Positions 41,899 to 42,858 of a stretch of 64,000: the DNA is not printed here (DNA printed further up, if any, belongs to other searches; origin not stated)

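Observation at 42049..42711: DksA/TraR-type zinc finger fused to a histone-H1/AlgP-like Lys-Ala-rich N-terminal tail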

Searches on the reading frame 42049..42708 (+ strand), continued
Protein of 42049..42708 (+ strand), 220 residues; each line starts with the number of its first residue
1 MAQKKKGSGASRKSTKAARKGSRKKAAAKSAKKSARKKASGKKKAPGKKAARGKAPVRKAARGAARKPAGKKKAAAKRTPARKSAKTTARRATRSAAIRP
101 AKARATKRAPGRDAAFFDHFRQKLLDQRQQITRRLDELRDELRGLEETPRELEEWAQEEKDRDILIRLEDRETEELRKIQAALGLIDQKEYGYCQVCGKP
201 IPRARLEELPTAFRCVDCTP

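Call 9: search_solved_structures(query=window:42049-42708:+, max_evalue=0.01, show_alignments=3)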
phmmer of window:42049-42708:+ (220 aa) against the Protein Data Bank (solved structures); distinct sequences matched with E-value up to 0.01: 4.
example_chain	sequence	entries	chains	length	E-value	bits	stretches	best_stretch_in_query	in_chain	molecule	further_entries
1tjl_A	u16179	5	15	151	8.4e-12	49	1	112-219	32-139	DnaK suppressor protein | RNA polymerase-binding transcription factor DksA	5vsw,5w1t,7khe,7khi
4ijj_A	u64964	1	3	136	1.4e-11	48.3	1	109-218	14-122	Putative C4-type zinc finger protein, DksA/TraR family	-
2kq9_A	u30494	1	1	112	1.4e-07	35.3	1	118-219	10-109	DnaK suppressor protein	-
6ptg_A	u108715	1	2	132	2.8e-07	34.3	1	118-215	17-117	DnaK Suppressor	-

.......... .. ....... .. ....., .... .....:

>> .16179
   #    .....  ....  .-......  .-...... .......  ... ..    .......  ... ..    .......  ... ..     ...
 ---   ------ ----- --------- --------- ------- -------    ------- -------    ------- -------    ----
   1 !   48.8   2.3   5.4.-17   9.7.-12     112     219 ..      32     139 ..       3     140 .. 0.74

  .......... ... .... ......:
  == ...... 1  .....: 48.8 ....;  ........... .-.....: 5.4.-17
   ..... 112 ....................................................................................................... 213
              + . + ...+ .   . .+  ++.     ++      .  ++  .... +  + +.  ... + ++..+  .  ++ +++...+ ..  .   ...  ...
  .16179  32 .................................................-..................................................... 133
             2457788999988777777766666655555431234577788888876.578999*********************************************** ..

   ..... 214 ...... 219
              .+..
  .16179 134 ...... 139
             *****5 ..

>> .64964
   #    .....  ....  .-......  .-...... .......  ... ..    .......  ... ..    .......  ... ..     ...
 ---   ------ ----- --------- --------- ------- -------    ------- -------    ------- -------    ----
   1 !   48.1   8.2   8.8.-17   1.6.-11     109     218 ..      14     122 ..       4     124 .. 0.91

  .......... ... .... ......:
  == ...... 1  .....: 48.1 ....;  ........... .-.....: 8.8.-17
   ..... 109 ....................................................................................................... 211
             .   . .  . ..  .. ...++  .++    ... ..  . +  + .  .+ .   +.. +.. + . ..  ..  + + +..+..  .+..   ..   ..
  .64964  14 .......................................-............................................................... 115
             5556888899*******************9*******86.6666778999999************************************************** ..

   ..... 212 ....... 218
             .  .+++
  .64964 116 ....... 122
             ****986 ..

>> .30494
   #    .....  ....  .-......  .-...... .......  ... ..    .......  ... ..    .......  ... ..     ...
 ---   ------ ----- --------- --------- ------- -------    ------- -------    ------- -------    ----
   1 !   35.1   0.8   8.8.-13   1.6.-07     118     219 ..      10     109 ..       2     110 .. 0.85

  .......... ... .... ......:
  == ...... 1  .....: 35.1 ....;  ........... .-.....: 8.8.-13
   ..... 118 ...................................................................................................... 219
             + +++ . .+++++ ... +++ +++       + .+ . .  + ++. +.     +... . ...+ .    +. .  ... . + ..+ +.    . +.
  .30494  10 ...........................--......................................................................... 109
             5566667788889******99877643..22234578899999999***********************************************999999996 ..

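Call 28: predict_structure(protein=window:42049-42708:+)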
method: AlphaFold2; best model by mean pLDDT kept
length: 220 residues; sequences in the alignment: 1
mean_pLDDT: 67.8   pTM: 0.32
mean pLDDT of the five models: 67.8, 67.7, 67.4, 67.2, 64.3
residues with pLDDT >= 90: 58; 70-90: 37; 50-70: 56; < 50: 69
segments of 3 or more residues with pLDDT < 50: 6-9, 15-17, 19-38, 42-49, 63-65, 70-74, 98-100
pLDDT, mean of each block of 10 residues (from residue 1): 51 49 45 47 47 52 50 51 51 47 50 84 96 97 90 95 97 96 84 80 68 65
secondary structure, 60 per line:
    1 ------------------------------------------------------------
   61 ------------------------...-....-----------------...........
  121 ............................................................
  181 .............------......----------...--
elements in order: H89-92 H110-190 E191-193 E200-202

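Call 34: find_related_loci(query=A1, collection=genome_contigs, flank=4000)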
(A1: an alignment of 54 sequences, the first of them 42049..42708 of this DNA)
Query A1 (220 aa) in genome_contigs; peptide patterns used: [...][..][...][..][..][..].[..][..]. (x = any residue, [..] = any of these).
600 stretches matched a pattern (row limit reached: there are more); 564 encode a relative of the query (tblastn E <= 1e-3); the best 80 are kept; 80 distinct loci.
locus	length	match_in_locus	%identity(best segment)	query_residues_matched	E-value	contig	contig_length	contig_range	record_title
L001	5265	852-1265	73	81-220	1e-54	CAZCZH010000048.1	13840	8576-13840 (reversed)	MAG TPA_asm: uncultured Gemmatimonadales bacterium isolate SRP214966_co2_143 genome assembly, contig: NODE_7181_length_1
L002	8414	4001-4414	75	84-220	5e-53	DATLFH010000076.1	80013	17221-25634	MAG TPA_asm: Gemmatimonadota bacterium isolate SMAG_U14397 k141_662597, whole genome shotgun sequence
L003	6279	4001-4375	66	100-217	2e-51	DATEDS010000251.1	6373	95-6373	MAG TPA_asm: Gemmatimonadota bacterium isolate SMAG_U8713 k141_120949, whole genome shotgun sequence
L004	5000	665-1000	78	108-219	2e-47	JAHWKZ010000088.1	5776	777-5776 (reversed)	MAG: Gemmatimonadetes bacterium isolate 0813_bin4 NODE_88_length_5776_cov_4.038945, whole genome shotgun sequence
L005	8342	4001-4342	57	107-220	1e-37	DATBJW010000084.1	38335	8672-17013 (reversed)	MAG TPA_asm: Gemmatimonadota bacterium isolate SMAG_U3930 k141_960744, whole genome shotgun sequence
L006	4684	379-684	59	119-220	2e-37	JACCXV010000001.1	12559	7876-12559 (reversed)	MAG: Gemmatimonadetes bacterium isolate MGR_bin187 SD2897-2912_k127_8799509, whole genome shotgun sequence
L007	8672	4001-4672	32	21-218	5e-20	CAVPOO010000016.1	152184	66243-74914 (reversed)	MAG: uncultured Gammaproteobacteria bacterium isolate MFD09779.bin.2.228 genome assembly, contig: contig_31872, whole ge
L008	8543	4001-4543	33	40-218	3e-18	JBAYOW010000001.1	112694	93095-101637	MAG: Thiohalomonadaceae bacterium isolate SO_2016_LW2_123 scaffold00179_LW138R_2016, whole genome shotgun sequence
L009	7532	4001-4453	32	70-218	4e-18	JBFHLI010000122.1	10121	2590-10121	MAG: Gammaproteobacteria bacterium isolate Mix_sand07.2021.05.Z.24 k141_2790026_length_10121_cov_11.0000, whole genome s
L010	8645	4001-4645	31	12-218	4e-18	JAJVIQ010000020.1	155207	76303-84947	MAG: Gammaproteobacteria bacterium isolate Bin_9R c_000000000488, whole genome shotgun sequence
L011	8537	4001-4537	31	43-218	1e-17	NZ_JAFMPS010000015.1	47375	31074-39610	Alcanivorax sp. 1008 NODE_15_length_47375_cov_57.123010, whole genome shotgun sequence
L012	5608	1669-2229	32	24-218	1e-17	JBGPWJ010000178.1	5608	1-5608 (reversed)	MAG: Gammaproteobacteria bacterium isolate OBJ1_062018_090_67 k141_108671_length_5608_cov_42.0000, whole genome shotgun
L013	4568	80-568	33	49-218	2e-17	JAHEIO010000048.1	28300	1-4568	MAG: Gammaproteobacteria bacterium isolate Ww503 NODE_3122_length_28300_cov_20.158842, whole genome shotgun sequence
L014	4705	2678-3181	33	46-218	4e-17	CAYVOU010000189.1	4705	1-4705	MAG TPA_asm: uncultured Gammaproteobacteria bacterium isolate binchicken_co224_255 genome assembly, contig: NODE_22731_l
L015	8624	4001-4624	32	12-218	8e-17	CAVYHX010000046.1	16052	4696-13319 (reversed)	MAG: uncultured Gammaproteobacteria bacterium isolate MFD03551.bin.2.57 genome assembly, contig: contig_97507, whole gen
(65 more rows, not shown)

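Call 35: find_encoding_contigs(protein=window:42049-42708:+, flank=6000, max_places=3)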
Protein window:42049-42708:+ (220 aa): 3 contigs read that carry it; 3 places shown.
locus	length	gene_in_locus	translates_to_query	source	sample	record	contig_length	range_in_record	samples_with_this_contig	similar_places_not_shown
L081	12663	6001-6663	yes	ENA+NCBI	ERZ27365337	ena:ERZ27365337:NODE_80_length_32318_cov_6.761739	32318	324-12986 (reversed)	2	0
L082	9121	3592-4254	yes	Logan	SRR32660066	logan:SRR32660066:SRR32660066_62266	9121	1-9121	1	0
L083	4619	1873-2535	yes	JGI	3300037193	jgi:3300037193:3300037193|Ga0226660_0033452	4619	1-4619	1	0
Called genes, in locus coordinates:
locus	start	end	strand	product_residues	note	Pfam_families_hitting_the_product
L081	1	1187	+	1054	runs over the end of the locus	PF00082:Peptidase_S8, PF13860:FlgD_ig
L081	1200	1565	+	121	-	PF02152:FolB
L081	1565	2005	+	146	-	PF01288:HPPK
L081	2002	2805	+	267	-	PF02548:Pantoate_transf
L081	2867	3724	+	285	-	PF02569:Pantoate_ligase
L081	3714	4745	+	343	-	PF00483:NTP_transferase, PF01128:IspD, PF12804:NTP_transf_3, PF00132:Hexapep (weak)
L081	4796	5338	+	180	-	-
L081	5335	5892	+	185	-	PF13399:LytR_C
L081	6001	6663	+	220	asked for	-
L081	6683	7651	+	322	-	PF01544:CorA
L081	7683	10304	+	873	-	PF00246:Peptidase_M14, PF14258:DUF4350 (faint)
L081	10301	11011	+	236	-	PF02224:Cytidylate_kin, PF13189:Cytidylate_kin2, PF13238:AAA_18 (weak)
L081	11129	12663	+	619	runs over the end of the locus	?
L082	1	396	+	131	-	?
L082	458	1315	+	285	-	PF02569:Pantoate_ligase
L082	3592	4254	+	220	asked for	-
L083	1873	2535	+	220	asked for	-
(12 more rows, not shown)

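Call 36: find_encoding_contigs(protein=P0080, flank=6000, max_places=2)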
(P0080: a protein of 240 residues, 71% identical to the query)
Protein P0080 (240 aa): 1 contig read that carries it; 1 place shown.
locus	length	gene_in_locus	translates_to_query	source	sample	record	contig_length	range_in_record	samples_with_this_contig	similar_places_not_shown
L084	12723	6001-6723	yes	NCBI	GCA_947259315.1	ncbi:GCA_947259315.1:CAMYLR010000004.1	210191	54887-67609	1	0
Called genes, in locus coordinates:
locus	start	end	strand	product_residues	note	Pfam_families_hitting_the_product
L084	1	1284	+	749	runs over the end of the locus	PF00082:Peptidase_S8, PF13860:FlgD_ig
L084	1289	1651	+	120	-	PF02152:FolB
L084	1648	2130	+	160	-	PF01288:HPPK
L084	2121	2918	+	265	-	PF02548:Pantoate_transf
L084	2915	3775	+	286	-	PF02569:Pantoate_ligase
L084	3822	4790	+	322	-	PF00483:NTP_transferase, PF02348:CTP_transf_3 (faint), PF12804:NTP_transf_3, PF25087:GMPPB_C (weak), PF00132:Hexapep (weak)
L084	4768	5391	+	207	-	-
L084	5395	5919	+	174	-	PF13399:LytR_C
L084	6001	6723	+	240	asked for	PF01258:zf-dskA_traR (weak)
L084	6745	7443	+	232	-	PF02224:Cytidylate_kin, PF13189:Cytidylate_kin2 (weak)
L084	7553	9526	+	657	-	PF21710:Spt6_S1 (faint), PF13509:S1_2 (faint), PF00575:S1, PF00575:S1, PF23459:S1_RRP5 (weak), PF00575:S1, PF23459:S1_RRP5, PF00575:S1, +1 more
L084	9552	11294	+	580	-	PF07719:TPR_2 (faint), PF13174:TPR_6 (faint), PF13371:TPR_9 (faint), PF13432:TPR_16, PF13525:YfiO (weak), PF13458:Peripla_BP_6, PF01094:ANF_receptor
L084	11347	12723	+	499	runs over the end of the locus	PF01039:Carboxyl_trans, PF03255:ACCA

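Call 37: predict_structure(alignment_id=A1)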
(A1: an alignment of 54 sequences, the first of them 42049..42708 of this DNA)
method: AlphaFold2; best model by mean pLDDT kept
length: 220 residues; sequences in the alignment: 54
mean_pLDDT: 72.7   pTM: 0.52
mean pLDDT of the five models: 72.7, 70.8, 70.6, 70.3, 70.1
residues with pLDDT >= 90: 92; 70-90: 17; 50-70: 74; < 50: 37
segments of 3 or more residues with pLDDT < 50: 1-4, 15-20, 82-85, 89-91
pLDDT, mean of each block of 10 residues (from residue 1): 49 48 52 51 54 52 51 53 49 53 61 92 98 96 84 83 94 97 96 96 95 95
secondary structure, 60 per line:
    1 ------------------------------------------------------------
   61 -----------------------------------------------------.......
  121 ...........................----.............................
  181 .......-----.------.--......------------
elements in order: H114-147 H152-187 H203-208

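Call 42: fold_search(model_id=the predicted structure, library=pdb)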
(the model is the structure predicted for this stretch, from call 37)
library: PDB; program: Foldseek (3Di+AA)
matches with E <= 10: 266; with E <= 0.001: 5
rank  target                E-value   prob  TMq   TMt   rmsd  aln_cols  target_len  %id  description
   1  4ijj_A                1.0e-07  1.00  0.46  0.77   1.1       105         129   40  Structure of transcription factor DksA2 from Pseudomonas aeruginosa (released 2013-02-27)
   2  4ijj_B                1.3e-06  1.00  0.46  0.76   1.3       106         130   40  Structure of transcription factor DksA2 from Pseudomonas aeruginosa (released 2013-02-27)
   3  1tjl_A                7.0e-06  1.00  0.46  0.69   1.3       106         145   30  Crystal structure of transcription factor DksA from E. coli (released 2004-09-07)
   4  5vsw_M                3.2e-05  1.00  0.47  0.72   1.1       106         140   30  X-ray crystal structure of Escherichia coli RNA polymerase and DksA/ppGpp complex (released 2017-06-14)
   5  7khi_M                6.1e-05  1.00  0.44  0.66   2.1       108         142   31  Escherichia coli RNA polymerase and rrnBP1 promoter complex with DksA/ppGpp (released 2020-10-28)
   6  6ptg_B                2.3e-03  1.00  0.30  0.73   5.1       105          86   23  Structure of RNA polymerase binding protein and transcriptional regulator Dks from Chlamydia trachomatis L2 (LGV434) (released 2019-07-24)
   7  6ptg_A                8.6e-03  1.00  0.21  0.52   7.6        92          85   27  Structure of RNA polymerase binding protein and transcriptional regulator Dks from Chlamydia trachomatis L2 (LGV434) (released 2019-07-24)
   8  2kq9_MODEL_1_A        1.6e-02  1.00  0.34  0.64  10.9       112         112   28  Solution structure of DnaK suppressor protein from Agrobacterium tumefaciens C58. Northeast Structural Genomic (released 2009-11-17)
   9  7nyw_B                2.6e-01  0.97  0.31  0.09  10.3        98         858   24  Cryo-EM structure of the MukBEF-MatP-DNA head module (released 2021-07-07)
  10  2dq3_A                7.4e-01  0.97  0.31  0.17   3.2        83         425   26  Crystal structure of aq_298 (released 2007-06-05)
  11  2z5u                  8.9e-01  0.97  0.31  0.11   2.0        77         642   13  Crystal structure of Lysine-specific histone demethylase 1 (released 2008-04-01)
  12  6dmp_MODEL_1_A        8.9e-01  0.96  0.28  0.76   2.4        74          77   26  De Novo Design of a Protein Heterodimer with Specificity Mediated by Hydrogen Bond Networks (released 2018-12-19)
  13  5n7k_D                8.9e-01  0.35  0.21  0.32   5.5        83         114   19  Crystal structure of the coiled-coil domain of human tricellulin (released 2017-07-12)
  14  7vrc_A                1.0e+00  0.87  0.32  0.61   5.5       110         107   14  Structure of the Yeast SNF11/SNF2 complex (released 2022-05-25)
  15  5l3c_A                1.0e+00  0.54  0.23  0.09   4.5        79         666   16  Human LSD1/CoREST: LSD1 E379K mutation (released 2016-05-04)
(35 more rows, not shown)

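Call 54: find_encoding_contigs(protein=P0067, flank=3000, max_places=2)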
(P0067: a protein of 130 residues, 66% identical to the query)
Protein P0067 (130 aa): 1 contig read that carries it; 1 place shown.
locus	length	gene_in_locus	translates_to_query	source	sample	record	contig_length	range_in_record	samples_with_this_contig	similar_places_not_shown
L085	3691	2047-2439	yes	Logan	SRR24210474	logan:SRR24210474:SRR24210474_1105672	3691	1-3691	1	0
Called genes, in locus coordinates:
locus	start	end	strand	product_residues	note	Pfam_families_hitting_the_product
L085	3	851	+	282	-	?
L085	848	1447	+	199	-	PF01966:HD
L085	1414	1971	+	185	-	PF13399:LytR_C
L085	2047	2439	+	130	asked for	PF01258:zf-dskA_traR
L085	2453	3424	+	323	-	PF01544:CorA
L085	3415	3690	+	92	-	?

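Call 55: find_encoding_contigs(protein=P0035, flank=6000, max_places=1)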
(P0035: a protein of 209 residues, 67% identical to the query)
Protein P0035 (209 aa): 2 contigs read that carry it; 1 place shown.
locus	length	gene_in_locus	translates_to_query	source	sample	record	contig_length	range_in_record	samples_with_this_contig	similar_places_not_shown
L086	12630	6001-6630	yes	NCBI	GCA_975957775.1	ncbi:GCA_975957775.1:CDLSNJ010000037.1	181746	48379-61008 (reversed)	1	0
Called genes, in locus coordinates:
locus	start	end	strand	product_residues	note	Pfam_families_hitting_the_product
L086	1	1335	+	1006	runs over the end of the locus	PF00082:Peptidase_S8, PF13860:FlgD_ig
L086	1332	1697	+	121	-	PF02152:FolB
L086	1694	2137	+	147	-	PF01288:HPPK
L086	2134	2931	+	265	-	PF02548:Pantoate_transf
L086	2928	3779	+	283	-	PF02569:Pantoate_ligase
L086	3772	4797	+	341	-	PF00483:NTP_transferase, PF01128:IspD, PF02348:CTP_transf_3 (weak), PF12804:NTP_transf_3, PF00132:Hexapep (faint)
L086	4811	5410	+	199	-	-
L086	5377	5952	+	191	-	PF13399:LytR_C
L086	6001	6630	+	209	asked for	PF21157:DksA_N (faint), PF01258:zf-dskA_traR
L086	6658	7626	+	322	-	PF01544:CorA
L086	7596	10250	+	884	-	PF00246:Peptidase_M14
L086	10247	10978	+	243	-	PF02224:Cytidylate_kin, PF13189:Cytidylate_kin2, PF13238:AAA_18 (weak)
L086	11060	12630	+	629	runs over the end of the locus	PF00575:S1, PF00575:S1, PF00575:S1, PF23459:S1_RRP5, PF00575:S1, PF21710:Spt6_S1 (weak), PF23459:S1_RRP5 (weak), PF00575:S1, +3 more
